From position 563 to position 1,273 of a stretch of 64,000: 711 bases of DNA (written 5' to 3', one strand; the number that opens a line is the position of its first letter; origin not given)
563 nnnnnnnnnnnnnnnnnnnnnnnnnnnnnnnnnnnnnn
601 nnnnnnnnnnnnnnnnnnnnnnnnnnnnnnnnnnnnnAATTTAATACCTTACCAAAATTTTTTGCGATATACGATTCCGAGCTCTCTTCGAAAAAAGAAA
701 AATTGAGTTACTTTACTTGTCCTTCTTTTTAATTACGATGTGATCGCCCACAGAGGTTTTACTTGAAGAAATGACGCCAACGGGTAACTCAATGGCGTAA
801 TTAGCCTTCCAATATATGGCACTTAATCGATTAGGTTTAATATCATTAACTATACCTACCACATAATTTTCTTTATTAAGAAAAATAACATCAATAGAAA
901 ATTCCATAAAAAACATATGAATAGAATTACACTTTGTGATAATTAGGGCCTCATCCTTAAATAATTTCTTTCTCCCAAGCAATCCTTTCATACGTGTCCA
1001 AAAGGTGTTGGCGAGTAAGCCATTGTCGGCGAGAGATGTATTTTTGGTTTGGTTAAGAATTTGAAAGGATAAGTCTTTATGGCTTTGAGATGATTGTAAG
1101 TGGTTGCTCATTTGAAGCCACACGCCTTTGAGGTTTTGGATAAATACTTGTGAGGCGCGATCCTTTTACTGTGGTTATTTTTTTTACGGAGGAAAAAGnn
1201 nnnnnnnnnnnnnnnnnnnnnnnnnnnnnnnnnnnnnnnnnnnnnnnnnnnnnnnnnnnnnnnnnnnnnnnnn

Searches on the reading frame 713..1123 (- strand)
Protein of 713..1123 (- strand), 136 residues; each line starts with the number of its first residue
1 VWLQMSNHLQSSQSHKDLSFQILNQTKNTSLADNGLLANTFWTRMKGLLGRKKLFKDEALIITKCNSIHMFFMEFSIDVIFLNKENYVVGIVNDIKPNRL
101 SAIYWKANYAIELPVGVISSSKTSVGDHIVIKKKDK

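Call 5: search_protein_families(library=pfam, proteins=[window:713-1123:-], max_evalue=0.01)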
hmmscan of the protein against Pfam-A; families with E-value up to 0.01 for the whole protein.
window:713-1123:- (136 aa): 1 family
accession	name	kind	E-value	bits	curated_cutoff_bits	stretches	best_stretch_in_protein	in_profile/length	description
PF02643.20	DUF192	-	5.4e-17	62.1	27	1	37-130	5-95/96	Uncharacterized ACR, COG1430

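Call 6: search_protein_families(library=ncbifam, proteins=[window:713-1123:-], max_evalue=0.01)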
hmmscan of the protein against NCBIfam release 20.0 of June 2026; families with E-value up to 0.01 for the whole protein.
window:713-1123:- (136 aa): 1 family
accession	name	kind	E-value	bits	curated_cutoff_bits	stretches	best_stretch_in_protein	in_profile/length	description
NF002996.0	PRK03760.1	equivalog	2.3e-20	72.7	146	1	21-133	3-118/121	hypothetical protein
